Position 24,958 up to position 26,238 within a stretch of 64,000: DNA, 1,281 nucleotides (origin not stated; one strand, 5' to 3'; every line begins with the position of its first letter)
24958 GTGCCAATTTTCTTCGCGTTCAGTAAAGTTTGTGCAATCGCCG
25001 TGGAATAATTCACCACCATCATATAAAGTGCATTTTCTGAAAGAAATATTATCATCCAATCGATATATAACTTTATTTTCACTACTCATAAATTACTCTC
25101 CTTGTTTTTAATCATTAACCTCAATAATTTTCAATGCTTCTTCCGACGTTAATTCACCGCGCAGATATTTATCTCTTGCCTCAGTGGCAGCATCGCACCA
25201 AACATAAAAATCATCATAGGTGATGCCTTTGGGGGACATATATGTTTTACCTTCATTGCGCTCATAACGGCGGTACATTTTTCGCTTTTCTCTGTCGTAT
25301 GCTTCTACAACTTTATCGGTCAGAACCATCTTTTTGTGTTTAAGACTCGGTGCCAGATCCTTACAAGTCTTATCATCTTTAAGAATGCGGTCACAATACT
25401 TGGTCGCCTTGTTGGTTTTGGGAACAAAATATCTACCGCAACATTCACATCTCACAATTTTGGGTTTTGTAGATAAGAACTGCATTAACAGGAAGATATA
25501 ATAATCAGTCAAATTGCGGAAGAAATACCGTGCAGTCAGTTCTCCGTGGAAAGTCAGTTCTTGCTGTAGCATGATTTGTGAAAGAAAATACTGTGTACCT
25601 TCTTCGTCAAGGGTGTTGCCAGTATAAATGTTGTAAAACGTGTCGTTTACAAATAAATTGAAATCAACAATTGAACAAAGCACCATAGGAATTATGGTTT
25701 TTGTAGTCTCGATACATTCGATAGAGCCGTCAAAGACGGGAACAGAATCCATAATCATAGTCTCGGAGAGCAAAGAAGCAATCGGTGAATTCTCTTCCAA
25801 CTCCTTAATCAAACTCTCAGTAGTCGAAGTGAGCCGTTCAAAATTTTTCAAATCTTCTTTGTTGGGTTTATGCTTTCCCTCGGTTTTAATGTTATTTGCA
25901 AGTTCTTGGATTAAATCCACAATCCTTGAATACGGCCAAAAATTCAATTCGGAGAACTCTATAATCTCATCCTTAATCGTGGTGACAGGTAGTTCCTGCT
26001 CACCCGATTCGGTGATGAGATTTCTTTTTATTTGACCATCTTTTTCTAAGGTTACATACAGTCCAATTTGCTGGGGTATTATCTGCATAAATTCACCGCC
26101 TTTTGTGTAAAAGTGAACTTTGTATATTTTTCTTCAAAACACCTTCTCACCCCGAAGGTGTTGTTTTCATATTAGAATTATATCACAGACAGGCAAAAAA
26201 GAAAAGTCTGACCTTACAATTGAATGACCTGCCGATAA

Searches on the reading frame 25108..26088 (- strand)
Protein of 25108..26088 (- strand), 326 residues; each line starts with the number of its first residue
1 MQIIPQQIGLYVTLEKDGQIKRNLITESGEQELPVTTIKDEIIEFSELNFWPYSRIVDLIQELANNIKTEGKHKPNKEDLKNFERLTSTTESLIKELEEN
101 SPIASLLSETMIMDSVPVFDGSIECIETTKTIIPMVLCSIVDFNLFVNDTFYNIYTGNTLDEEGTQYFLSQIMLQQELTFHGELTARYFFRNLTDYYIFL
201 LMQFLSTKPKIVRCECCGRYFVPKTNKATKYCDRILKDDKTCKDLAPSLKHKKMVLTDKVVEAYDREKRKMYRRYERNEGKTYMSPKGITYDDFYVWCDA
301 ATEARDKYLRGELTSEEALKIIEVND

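Call 3: search_protein_families(library=pfam, proteins=[window:25108-26088:-], max_evalue=1)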
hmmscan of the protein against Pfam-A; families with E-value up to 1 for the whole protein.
window:25108-26088:- (326 aa): 2 families
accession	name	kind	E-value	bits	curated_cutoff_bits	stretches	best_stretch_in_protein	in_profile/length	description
PF19553.4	DUF6076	-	7.6e-13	49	23.5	1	181-312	21-145/168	Family of unknown function (DUF6076)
PF02591.20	Zn_ribbon_9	-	0.045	14.3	29.1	1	209-220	21-32/33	C4-type zinc ribbon domain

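Call 4: search_protein_families(library=ncbifam, proteins=[window:25108-26088:-], max_evalue=1)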
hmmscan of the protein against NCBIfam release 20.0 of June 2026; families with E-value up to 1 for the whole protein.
window:25108-26088:- (326 aa): 0 families

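Call 5: search_protein_families(library=padloc, proteins=[window:25108-26088:-], max_evalue=1)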
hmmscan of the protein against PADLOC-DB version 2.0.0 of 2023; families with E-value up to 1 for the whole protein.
window:25108-26088:- (326 aa): 0 families

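Call 6: search_protein_families(library=phrogs, proteins=[window:25108-26088:-], max_evalue=1)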
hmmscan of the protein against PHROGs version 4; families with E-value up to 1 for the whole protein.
window:25108-26088:- (326 aa): 2 families
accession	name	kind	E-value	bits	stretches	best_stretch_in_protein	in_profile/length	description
phrog_27687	-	unknown function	0.026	15.7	1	108-184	39-112/155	-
phrog_7819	-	tail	0.11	13.1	1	57-119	97-153/157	tail length tape measure protein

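Call 15: find_homologous_proteins(query=window:25108-26088:-)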
Query window:25108-26088:- (326 aa): 318 proteins with E <= 0.001 among 1617 candidates; the best 120 are listed.
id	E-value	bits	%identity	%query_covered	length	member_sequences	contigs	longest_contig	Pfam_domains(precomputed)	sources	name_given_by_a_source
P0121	2.1e-200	683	94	100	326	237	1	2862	PF19553.5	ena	-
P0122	8.6e-197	671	92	100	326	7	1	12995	PF19553.5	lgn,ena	-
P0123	2.4e-195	666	90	100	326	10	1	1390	PF19553.5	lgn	-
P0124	1.5e-193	660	90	100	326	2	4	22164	PF19553.5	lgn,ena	-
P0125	6.2e-193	658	90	100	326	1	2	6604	PF19553.5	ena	-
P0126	1.7e-192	657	89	100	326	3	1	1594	PF19553.5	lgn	-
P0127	2.1e-192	656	89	100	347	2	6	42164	PF19553.5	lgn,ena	-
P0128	7.9e-189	645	87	100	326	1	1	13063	PF19553.5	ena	-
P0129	3.2e-188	643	87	100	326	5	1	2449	PF19553.5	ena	-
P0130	4.6e-188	642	87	100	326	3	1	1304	PF19553.5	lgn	-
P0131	8.1e-188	641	88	100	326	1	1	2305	PF19553.5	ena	-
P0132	1.4e-186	637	87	100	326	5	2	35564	PF19553.5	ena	-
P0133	3.4e-185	633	86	100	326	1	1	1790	PF19553.5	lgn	-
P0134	4.0e-185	632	86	100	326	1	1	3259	PF19553.5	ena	-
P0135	6.3e-176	602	84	100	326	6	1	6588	PF19553.5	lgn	-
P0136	3.4e-174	597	83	100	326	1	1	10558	PF19553.5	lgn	-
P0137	8.2e-174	595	82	100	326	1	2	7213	PF19553.5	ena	-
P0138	2.9e-171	587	81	100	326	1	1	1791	PF19553.5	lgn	-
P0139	4.7e-171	586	81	100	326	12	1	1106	PF19553.5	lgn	-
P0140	6.5e-171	586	80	100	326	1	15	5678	PF19553.5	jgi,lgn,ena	-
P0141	7.7e-171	586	80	100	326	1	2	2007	PF19553.5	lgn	-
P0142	9.4e-171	585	80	100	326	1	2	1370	PF19553.5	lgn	-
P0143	9.6e-171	585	81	100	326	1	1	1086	PF19553.5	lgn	-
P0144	9.7e-171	585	81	100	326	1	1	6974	PF19553.5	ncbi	-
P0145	1.6e-170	585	80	100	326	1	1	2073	PF19553.5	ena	-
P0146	1.6e-170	584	80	100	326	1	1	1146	PF19553.5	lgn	-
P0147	2.0e-170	584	80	100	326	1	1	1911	PF19553.5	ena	-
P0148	2.3e-170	584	80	100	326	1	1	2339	PF19553.5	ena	-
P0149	2.3e-170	584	80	100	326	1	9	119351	PF19553.5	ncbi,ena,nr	ncbi:MAG: hypothetical protein IJN56_04260 [Clostridia bacterium]|nr:hypothetical protein [Clostridi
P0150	3.0e-170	584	80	100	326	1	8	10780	PF19553.5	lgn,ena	-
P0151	5.7e-170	583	80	100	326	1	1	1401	PF19553.5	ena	-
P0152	7.7e-170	582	80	100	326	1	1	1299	PF19553.5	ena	-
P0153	1.1e-169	582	79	100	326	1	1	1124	PF19553.5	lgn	-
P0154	1.8e-169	581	80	100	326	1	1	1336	PF19553.5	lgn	-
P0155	3.5e-169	580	80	100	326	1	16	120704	PF19553.5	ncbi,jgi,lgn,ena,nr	ncbi:MAG: hypothetical protein E7595_02515 [Ruminococcaceae bacterium]|nr:hypothetical protein [Osci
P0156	4.6e-169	580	80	100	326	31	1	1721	PF19553.5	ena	-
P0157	4.6e-169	580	80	100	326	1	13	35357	PF19553.5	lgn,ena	-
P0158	4.8e-169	580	80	100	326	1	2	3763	PF19553.5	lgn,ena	-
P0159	8.5e-169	579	79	100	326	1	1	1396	PF19553.5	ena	-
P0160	1.7e-168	578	80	100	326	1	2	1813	PF19553.5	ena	-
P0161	2.5e-168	577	80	100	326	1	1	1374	PF19553.5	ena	-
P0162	2.8e-168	577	79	100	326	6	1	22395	PF19553.5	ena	-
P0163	3.9e-168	577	79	100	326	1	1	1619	PF19553.5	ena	-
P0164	4.3e-168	577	79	100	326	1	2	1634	PF19553.5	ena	-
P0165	5.9e-168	576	80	100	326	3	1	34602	PF19553.5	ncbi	-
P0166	9.1e-164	562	76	100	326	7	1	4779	PF19553.5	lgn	-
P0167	1.2e-160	552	76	100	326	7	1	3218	PF19553.5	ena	-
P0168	3.2e-158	544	73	100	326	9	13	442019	PF19553.5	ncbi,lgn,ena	-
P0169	5.1e-158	543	79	95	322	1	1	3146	PF19553.5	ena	-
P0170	8.1e-156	536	75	100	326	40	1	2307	PF19553.5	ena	-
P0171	1.3e-154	532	74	100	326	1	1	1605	PF19553.5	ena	-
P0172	5.2e-154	530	74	100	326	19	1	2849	PF19553.5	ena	-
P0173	1.3e-149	516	71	100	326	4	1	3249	PF19553.5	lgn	-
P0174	7.7e-137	474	68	100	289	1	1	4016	PF19553.5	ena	-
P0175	3.4e-122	426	60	100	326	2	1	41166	PF19553.5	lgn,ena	-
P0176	2.1e-121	423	59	100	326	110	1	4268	PF19553.5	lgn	-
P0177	4.4e-119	416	60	98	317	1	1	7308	PF19553.5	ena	-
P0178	3.4e-116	406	56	100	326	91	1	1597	PF19553.5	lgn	-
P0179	7.0e-115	402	56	100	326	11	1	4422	PF19553.5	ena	-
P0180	5.1e-104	366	55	98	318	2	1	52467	PF19553.5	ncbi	-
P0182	3.4e-91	324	50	96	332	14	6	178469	PF19553.5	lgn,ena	-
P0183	1.2e-84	302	45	98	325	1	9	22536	PF19553.5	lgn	-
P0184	2.5e-83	298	45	98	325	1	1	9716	PF19553.5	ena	-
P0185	6.7e-83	297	44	98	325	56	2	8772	PF19553.5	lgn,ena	-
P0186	1.1e-82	296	44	98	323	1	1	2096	PF19553.5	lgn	-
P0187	2.6e-82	295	44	98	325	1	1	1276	PF19553.5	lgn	-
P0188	8.3e-82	293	45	98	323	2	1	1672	PF19553.5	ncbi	-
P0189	9.6e-82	293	45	97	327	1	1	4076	PF19553.5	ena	-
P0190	2.2e-80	288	45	96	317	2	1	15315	PF19553.5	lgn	-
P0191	7.5e-80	287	43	99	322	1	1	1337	PF19553.5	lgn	-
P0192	1.7e-78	282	43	98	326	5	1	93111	PF19553.5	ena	-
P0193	3.3e-78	281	43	95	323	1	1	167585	PF19553.5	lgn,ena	-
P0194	4.9e-78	281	41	98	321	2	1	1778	PF19553.5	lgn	-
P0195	8.2e-78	280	43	96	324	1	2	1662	PF19553.5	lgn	-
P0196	1.1e-77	280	43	96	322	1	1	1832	PF19553.5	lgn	-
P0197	1.2e-77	279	43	97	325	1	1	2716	PF19553.5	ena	-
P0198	1.7e-77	279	42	98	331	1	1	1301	PF19553.5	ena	-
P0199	2.2e-77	279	44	97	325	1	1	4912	PF19553.5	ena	-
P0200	3.4e-77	278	43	98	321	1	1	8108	PF19553.5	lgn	-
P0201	4.3e-77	278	42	98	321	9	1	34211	PF19553.5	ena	-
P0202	8.4e-77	277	42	98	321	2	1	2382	PF19553.5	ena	-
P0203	1.3e-76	276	42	97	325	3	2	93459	PF19553.5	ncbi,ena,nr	ncbi:MAG: hypothetical protein IJ766_08855 [Clostridia bacterium]|nr:hypothetical protein [Clostridi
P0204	1.4e-76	276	41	97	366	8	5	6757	PF19553.5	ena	-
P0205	1.9e-76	275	42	97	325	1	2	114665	PF19553.5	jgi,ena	-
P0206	2.0e-76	275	43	97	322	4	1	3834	PF19553.5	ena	-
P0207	3.8e-76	275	42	98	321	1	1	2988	PF19553.5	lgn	-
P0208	5.6e-76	274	42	98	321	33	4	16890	PF19553.5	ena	-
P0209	6.7e-76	274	43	96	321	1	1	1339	PF19553.5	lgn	-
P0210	1.0e-75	273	41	98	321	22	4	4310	PF19553.5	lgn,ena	-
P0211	1.4e-75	273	42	98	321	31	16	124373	PF19553.5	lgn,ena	-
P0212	2.6e-75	272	42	96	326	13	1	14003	PF19553.5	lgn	-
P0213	3.1e-75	272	43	97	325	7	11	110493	PF19553.5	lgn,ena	-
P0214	3.3e-75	271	42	98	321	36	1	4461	PF19553.5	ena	-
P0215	3.5e-75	271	41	98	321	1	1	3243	PF19553.5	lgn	-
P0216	7.2e-75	270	41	97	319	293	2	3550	PF19553.5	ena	-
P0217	1.2e-74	270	44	96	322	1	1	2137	PF19553.5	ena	-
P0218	3.1e-74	268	42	97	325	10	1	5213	PF19553.5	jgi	jgi:hypothetical protein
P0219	3.6e-74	268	42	97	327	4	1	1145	PF19553.5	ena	-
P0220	3.8e-74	268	40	98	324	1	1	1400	PF19553.5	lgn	-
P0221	4.8e-74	268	43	97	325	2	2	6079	PF19553.5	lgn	-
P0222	5.2e-74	267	42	98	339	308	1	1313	PF19553.5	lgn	-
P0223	5.5e-74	267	43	96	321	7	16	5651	PF19553.5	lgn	-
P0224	7.8e-74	267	42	97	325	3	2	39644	PF19553.5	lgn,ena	-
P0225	1.2e-73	266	42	98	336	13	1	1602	PF19553.5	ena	-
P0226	1.2e-73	266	43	98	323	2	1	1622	PF19553.5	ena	-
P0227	1.4e-73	266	43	98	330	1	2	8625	PF19553.5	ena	-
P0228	1.7e-73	266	40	98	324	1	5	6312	PF19553.5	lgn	-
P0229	1.9e-73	266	40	99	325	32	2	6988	PF19553.5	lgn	-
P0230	2.3e-73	265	40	99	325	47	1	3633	PF19553.5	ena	-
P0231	2.5e-73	265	41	97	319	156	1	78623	PF19553.5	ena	-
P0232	2.9e-73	265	44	98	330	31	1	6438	PF19553.5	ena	-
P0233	4.6e-73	264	41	96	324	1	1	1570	PF19553.5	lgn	-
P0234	4.8e-73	264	41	96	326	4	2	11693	PF19553.5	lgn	-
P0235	5.2e-73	264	40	97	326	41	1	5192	PF19553.5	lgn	-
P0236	6.0e-73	264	42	97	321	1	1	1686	PF19553.5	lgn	-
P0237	9.1e-73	263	39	97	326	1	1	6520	PF19553.5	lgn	-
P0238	9.4e-73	263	40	97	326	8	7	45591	PF19553.5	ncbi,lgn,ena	-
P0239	1.2e-72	263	40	98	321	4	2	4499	PF19553.5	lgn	-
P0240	1.2e-72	263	40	99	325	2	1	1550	PF19553.5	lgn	-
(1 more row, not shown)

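Call 17: find_encoding_contigs(protein=P0168, flank=10000, max_places=4)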
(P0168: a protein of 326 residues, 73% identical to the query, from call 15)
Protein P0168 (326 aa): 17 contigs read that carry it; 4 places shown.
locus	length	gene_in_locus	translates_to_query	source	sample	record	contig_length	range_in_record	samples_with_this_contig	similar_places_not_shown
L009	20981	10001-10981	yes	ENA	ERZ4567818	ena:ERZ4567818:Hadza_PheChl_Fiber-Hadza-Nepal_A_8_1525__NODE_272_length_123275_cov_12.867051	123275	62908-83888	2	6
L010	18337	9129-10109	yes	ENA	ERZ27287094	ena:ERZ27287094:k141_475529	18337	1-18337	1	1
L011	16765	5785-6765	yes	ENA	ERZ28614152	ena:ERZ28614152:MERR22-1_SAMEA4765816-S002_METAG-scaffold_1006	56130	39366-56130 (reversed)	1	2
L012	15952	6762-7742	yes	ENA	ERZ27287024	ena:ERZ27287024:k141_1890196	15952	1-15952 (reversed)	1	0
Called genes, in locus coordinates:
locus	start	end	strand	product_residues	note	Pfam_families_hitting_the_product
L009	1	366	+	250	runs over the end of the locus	PF01026:TatD_DNase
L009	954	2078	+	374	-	PF00005:ABC_tran, PF13304:AAA_21 (faint), PF13401:AAA_22 (faint), PF08402:TOBE_2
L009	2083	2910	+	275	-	PF00528:BPD_transp_1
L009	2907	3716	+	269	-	PF00528:BPD_transp_1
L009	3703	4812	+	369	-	PF01547:SBP_bac_1, PF13416:SBP_bac_8, PF13531:SBP_bac_11, PF13343:SBP_bac_6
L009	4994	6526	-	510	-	PF00239:Resolvase, PF07508:Recombinase, PF13408:Zn_ribbon_recom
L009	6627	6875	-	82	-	-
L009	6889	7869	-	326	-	PF03432:Relaxase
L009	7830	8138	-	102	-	PF21983:NikA-like, PF05713:MobC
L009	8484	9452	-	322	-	PF13481:AAA_25, PF06745:ATPase (weak), PF20720:nSTAND3 (faint)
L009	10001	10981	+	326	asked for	PF19553:DUF6076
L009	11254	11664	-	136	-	-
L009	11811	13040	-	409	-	PF13173:AAA_14, PF13635:DUF4143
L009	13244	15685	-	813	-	PF06165:GH94_b-supersand, PF17167:Glyco_hydro_94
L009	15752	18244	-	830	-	PF25788:Ig_Rha78A_N, PF08531:Bac_rhamnosid_N, PF05592:Bac_rhamnosid, PF17389:Bac_rhamnosid6H, PF17390:Bac_rhamnosid_C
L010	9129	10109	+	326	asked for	PF19553:DUF6076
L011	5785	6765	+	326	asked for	PF19553:DUF6076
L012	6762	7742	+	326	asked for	PF19553:DUF6076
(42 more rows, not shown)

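Call 18: find_encoding_contigs(protein=P0211, flank=10000, max_places=4)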
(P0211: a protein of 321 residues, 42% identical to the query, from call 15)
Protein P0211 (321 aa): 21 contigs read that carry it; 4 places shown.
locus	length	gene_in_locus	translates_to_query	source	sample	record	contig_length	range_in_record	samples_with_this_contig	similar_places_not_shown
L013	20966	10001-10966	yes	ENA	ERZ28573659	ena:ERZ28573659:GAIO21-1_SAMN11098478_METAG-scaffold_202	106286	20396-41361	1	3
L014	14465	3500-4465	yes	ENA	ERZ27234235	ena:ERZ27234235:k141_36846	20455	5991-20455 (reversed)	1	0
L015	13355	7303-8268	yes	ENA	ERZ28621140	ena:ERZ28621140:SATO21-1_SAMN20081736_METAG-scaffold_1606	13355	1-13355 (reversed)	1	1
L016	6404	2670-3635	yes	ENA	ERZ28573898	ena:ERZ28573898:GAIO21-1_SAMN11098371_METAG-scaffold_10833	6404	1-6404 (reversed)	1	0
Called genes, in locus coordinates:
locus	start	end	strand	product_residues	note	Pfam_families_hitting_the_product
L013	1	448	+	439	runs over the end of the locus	PF01594:AI-2E_transport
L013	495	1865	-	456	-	PF00905:Transpeptidase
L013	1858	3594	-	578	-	PF16697:Yop-YscD_cpl, PF00498:FHA, PF01098:FTSW_RODA_SPOVE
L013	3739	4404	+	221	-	-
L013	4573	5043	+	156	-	-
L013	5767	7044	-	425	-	PF00239:Resolvase, PF07508:Recombinase, PF13408:Zn_ribbon_recom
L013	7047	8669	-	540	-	PF00239:Resolvase, PF07508:Recombinase, PF13408:Zn_ribbon_recom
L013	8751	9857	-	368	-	PF13481:AAA_25, PF06745:ATPase (weak)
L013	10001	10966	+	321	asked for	PF19553:DUF6076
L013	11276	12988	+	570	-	PF01381:HTH_3 (weak)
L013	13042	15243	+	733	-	-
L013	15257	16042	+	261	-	PF01790:LGT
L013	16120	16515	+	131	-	PF12158:DUF3592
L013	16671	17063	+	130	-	PF12158:DUF3592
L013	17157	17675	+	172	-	-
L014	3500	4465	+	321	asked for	PF19553:DUF6076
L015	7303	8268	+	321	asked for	PF19553:DUF6076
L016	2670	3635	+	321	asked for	PF19553:DUF6076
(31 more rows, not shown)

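Call 46: predict_structure(alignment_id=A2)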
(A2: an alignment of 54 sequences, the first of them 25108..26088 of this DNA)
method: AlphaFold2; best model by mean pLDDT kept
length: 326 residues; sequences in the alignment: 54
mean_pLDDT: 84.8   pTM: 0.82
mean pLDDT of the five models: 84.8, 82.8, 82.8, 82.4, 81.7
residues with pLDDT >= 90: 149; 70-90: 135; 50-70: 36; < 50: 6
segments of 3 or more residues with pLDDT < 50: 280-283
pLDDT, mean of each block of 10 residues (from residue 1): 81 91 93 94 89 89 91 90 96 92 95 93 93 92 89 85 66 91 93 95 91 82 78 72 67 63 84 70 59 85 83 87 77
secondary structure, 60 per line:
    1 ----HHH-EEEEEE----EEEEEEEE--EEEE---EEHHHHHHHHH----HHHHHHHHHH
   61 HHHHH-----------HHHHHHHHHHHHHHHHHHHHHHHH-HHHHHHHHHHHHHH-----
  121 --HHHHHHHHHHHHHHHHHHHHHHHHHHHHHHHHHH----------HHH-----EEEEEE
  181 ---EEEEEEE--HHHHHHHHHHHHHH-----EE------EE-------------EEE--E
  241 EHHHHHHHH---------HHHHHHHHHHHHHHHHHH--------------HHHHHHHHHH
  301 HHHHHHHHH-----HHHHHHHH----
elements in order: E9-14 E19-26 E29-32 H38-46 H51-65 H77-100 H102-115 H123-156 E175-180 E184-190 H193-206 E235-237 H242-249 H259-276 H291-309 H315-322

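Call 64: find_encoding_contigs(protein=P0155, flank=7000, max_places=4)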
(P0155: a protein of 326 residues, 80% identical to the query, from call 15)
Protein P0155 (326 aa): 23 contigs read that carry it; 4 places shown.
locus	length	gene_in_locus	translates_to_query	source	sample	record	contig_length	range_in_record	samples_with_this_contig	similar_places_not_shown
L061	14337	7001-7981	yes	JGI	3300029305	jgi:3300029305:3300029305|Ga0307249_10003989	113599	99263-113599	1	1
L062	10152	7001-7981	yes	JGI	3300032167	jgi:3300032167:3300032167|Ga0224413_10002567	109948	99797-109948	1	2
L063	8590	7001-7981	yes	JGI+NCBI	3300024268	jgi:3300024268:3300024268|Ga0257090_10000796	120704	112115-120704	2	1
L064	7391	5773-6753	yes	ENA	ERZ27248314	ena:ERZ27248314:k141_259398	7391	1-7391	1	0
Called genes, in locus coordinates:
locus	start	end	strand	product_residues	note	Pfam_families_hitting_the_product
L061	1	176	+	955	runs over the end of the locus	PF09586:YfhO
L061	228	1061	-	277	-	-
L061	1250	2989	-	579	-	PF00239:Resolvase, PF07508:Recombinase, PF13408:Zn_ribbon_recom, PF14287:DUF4368 (weak)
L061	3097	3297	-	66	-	-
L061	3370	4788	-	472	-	PF03432:Relaxase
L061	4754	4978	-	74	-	PF21983:NikA-like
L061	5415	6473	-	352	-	PF13481:AAA_25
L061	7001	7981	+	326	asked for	PF19553:DUF6076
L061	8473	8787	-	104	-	PF01906:YbjQ_1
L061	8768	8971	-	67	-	-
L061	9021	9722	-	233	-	PF00072:Response_reg, PF00486:Trans_reg_C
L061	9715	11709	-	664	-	PF13493:DUF4118, PF00512:HisKA, PF02518:HATPase_c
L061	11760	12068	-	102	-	-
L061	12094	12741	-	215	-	PF02254:TrkA_N, PF03446:NAD_binding_2 (faint), PF02080:TrkA_C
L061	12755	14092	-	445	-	PF02386:TrkH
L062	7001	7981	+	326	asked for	PF19553:DUF6076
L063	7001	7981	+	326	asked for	PF19553:DUF6076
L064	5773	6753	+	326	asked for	PF19553:DUF6076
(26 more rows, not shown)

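Call 65: find_encoding_contigs(protein=P0182, flank=7000, max_places=3)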
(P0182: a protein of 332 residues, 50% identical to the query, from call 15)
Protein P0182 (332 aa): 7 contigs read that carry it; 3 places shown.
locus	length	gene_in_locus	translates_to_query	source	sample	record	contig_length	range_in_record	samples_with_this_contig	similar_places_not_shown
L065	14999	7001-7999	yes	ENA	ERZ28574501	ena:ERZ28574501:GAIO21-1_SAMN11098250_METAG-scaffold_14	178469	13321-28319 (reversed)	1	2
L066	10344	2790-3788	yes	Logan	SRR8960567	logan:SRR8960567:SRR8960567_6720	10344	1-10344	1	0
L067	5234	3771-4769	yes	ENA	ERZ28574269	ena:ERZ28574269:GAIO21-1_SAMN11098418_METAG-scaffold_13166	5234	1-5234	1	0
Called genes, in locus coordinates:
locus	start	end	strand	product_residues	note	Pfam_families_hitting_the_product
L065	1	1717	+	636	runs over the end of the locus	PF02518:HATPase_c, PF13589:HATPase_c_3, PF00183:HSP90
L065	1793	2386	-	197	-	PF09515:Thia_YuaJ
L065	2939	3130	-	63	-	PF12116:SpoIIID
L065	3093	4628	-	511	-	PF00239:Resolvase, PF07508:Recombinase, PF13408:Zn_ribbon_recom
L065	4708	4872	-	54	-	-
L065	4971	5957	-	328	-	PF03432:Relaxase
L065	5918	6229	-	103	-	PF21983:NikA-like, PF05713:MobC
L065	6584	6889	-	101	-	PF13730:HTH_36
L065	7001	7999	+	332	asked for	PF19553:DUF6076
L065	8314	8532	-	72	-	-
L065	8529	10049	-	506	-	-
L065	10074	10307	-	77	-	-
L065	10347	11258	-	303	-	PF00535:Glycos_transf_2, PF10111:Glyco_tranf_2_2, PF13641:Glyco_tranf_2_3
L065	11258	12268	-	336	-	PF01757:Acyl_transf_3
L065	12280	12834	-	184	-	PF00702:Hydrolase, PF03031:NIF (faint), PF13419:HAD_2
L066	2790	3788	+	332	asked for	PF19553:DUF6076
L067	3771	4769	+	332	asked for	PF19553:DUF6076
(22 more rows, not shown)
